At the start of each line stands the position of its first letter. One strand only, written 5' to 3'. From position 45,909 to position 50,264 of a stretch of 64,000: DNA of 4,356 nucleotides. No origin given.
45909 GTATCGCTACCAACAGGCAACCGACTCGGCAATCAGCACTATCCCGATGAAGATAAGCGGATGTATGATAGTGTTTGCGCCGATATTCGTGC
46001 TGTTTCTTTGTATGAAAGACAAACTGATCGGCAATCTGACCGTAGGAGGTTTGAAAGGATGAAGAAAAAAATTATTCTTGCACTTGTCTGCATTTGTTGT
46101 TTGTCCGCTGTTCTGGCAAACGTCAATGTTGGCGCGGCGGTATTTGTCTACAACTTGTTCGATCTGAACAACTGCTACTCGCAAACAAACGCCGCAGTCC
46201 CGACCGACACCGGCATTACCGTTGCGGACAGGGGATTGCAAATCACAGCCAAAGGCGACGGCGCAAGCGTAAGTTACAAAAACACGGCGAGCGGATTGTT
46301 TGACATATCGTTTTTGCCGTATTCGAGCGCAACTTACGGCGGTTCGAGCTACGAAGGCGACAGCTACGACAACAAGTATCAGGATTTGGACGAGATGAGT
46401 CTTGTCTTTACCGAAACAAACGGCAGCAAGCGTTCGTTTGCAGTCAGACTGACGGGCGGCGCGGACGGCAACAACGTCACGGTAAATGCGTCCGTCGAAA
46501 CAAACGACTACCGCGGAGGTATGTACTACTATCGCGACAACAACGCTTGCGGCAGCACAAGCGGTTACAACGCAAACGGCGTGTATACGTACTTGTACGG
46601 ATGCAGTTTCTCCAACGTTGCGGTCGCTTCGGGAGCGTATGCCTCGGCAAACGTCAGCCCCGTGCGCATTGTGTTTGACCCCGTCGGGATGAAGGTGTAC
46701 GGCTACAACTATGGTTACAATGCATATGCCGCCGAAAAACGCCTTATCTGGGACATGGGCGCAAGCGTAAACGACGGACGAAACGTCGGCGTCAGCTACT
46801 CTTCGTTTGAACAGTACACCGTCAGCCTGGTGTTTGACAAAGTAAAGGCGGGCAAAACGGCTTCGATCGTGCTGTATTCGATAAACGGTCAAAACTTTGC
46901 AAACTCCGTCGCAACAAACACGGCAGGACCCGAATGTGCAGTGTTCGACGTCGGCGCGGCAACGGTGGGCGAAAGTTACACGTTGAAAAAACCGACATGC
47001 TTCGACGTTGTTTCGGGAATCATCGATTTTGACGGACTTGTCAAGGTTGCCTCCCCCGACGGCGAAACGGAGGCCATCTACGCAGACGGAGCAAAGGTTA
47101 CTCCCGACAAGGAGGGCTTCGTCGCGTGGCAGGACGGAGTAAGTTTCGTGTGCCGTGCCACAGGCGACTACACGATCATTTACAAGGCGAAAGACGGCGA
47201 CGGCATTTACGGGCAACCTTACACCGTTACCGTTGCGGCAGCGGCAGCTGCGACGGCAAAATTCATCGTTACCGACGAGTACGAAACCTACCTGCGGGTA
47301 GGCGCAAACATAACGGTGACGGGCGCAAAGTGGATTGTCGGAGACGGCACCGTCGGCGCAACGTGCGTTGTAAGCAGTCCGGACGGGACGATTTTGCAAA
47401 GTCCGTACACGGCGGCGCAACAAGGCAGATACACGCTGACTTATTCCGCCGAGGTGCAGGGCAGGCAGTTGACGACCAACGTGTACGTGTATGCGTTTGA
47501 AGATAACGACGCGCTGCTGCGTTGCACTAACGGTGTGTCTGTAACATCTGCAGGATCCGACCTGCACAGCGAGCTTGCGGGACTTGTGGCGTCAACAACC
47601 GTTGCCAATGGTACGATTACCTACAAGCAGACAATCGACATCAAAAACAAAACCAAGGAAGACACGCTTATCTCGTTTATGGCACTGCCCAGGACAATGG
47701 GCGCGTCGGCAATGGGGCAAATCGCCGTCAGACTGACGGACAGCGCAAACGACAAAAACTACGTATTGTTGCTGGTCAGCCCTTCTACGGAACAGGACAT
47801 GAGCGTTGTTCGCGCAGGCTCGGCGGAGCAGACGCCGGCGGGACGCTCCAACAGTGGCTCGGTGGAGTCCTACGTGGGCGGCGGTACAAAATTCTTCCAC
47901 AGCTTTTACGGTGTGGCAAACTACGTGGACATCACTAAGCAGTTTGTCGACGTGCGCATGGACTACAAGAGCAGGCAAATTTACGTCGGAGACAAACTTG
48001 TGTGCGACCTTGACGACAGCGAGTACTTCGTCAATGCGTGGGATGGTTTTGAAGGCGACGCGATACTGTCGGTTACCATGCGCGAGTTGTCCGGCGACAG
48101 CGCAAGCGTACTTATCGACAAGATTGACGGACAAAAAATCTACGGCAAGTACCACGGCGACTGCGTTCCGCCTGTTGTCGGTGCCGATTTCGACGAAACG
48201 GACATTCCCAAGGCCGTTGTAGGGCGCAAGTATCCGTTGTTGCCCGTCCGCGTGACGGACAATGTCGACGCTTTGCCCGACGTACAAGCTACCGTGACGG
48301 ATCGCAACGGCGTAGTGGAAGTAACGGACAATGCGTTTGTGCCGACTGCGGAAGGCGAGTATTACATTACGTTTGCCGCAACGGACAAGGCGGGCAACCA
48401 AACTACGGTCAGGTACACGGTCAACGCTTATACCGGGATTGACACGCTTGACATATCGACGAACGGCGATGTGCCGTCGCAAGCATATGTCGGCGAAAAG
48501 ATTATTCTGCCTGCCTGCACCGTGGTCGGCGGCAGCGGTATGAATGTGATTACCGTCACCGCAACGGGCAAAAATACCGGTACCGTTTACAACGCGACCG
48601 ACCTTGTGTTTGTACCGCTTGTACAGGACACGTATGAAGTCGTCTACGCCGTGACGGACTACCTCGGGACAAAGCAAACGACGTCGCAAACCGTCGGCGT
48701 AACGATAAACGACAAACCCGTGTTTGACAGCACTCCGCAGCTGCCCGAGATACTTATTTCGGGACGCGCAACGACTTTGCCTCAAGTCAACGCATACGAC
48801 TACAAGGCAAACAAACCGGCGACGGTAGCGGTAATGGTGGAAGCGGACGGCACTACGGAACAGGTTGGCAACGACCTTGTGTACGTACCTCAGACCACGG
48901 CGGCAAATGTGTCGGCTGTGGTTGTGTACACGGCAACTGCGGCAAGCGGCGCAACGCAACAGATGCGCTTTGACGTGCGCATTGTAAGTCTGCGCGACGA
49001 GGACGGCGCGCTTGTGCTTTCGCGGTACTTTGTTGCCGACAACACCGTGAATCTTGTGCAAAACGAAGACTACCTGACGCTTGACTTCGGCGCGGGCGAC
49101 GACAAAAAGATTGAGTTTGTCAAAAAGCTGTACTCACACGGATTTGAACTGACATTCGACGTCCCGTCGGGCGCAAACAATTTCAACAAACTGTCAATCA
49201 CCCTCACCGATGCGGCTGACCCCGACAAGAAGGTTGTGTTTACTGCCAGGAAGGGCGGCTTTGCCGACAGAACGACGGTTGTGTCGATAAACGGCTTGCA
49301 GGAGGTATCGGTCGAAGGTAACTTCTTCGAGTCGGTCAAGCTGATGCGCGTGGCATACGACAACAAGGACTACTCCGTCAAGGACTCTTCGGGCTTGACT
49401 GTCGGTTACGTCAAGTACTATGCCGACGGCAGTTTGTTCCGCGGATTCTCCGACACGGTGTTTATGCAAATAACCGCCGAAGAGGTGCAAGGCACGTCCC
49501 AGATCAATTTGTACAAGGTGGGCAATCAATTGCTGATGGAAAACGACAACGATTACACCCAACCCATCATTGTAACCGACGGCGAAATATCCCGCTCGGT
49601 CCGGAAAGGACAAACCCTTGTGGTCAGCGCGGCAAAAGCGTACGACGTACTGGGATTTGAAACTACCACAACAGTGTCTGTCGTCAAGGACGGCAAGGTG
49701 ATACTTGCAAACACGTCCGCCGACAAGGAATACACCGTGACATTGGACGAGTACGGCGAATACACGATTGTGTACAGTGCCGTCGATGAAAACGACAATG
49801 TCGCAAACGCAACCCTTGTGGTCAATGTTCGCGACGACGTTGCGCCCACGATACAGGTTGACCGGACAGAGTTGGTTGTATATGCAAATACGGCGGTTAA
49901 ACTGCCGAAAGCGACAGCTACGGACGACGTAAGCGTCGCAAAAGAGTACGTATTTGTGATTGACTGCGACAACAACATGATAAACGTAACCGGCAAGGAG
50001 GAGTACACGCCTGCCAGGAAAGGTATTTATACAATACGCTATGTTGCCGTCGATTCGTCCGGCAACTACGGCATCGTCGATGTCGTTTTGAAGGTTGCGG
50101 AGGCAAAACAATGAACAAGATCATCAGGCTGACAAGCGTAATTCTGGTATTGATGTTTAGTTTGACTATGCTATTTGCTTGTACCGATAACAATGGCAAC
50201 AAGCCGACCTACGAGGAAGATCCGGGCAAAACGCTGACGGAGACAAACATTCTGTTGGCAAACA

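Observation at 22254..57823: The same seven-gene surface/import cassette occurs twice (22.3-37.1 kb and 42.5-57.8 kb)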

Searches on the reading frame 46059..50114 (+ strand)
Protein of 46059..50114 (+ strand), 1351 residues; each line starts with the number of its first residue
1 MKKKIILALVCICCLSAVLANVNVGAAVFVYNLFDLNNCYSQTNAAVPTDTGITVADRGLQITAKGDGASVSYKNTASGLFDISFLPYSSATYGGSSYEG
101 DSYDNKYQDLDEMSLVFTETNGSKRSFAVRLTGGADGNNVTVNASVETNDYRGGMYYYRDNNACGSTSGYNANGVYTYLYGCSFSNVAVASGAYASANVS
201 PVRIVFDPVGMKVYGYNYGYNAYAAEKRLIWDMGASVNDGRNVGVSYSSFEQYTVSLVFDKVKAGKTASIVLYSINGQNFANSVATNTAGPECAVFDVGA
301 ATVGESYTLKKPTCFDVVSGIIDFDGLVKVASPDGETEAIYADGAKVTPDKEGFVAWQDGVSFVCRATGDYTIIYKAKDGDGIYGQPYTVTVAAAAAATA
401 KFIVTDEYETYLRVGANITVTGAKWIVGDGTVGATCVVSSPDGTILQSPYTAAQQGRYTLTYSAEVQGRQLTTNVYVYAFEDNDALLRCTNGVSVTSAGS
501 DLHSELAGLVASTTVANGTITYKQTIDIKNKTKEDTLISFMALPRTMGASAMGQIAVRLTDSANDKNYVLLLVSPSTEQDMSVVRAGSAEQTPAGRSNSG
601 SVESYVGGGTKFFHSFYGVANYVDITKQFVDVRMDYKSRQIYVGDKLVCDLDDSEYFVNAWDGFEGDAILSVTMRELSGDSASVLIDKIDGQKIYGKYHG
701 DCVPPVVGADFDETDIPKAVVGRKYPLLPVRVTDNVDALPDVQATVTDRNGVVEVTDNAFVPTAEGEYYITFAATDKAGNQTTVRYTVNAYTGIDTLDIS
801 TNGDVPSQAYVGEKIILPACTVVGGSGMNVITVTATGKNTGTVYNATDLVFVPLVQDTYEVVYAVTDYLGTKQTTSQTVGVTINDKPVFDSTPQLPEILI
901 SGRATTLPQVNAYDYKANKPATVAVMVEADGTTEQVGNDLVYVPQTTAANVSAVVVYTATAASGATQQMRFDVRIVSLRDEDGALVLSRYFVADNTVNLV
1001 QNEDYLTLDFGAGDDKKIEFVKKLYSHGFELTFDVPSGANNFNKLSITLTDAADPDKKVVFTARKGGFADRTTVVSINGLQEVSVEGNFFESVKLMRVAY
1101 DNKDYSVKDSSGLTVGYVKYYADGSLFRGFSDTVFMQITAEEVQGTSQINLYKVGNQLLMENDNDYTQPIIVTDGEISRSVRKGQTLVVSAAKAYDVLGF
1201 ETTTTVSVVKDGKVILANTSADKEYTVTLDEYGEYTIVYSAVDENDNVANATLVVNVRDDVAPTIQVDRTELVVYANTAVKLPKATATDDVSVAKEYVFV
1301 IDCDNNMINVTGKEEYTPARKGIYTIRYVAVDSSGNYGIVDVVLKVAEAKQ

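Call 5: search_protein_families(library=pfam, proteins=[window:46059-50114:+], max_evalue=0.01)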
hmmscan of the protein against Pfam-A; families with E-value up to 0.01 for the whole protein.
window:46059-50114:+ (1351 aa): 3 families
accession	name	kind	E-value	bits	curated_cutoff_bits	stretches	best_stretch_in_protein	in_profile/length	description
PF16403.11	Bact_surface_Ig-like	-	0.0011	19.4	27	0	744-788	24-69/71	Bacterial surface protein, Ig-like domain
PF12245.14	Big_3_2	-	0.0036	17.9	23.3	1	753-787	81-117/122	Bacterial Ig-like domain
PF24908.1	Ig_SIBA-E_2nd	-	0.0039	17.8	27.8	0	1307-1346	48-88/117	Integrin beta-like protein A-E, second Ig-like domain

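Call 14: search_solved_structures(query=window:46059-50114:+, max_evalue=1)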
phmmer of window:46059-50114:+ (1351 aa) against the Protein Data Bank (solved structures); distinct sequences matched with E-value up to 1: 1.
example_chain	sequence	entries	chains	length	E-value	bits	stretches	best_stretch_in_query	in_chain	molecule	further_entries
7o0b_A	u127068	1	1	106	0.11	13.3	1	416-478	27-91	Tripartite motif-containing protein 3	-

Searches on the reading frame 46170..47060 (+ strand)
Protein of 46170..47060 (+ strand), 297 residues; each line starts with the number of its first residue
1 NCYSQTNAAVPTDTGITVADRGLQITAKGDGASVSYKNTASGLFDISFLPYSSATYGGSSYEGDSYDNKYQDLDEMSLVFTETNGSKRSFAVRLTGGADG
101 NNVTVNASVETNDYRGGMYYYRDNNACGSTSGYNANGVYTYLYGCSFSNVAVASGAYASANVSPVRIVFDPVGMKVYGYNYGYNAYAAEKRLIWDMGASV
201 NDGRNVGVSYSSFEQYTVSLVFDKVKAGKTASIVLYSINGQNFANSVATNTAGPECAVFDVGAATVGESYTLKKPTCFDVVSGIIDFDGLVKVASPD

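Call 27: search_protein_families(library=pfam, proteins=[window:46170-47060:+], max_evalue=5)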
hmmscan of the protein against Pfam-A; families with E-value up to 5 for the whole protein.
window:46170-47060:+ (297 aa): 1 family
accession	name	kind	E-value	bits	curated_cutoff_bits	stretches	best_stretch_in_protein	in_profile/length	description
PF23148.1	Gp77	-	0.025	15.5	27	1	78-114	38-74/84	Podophage GP4 fiber-tail adaptor protein gp77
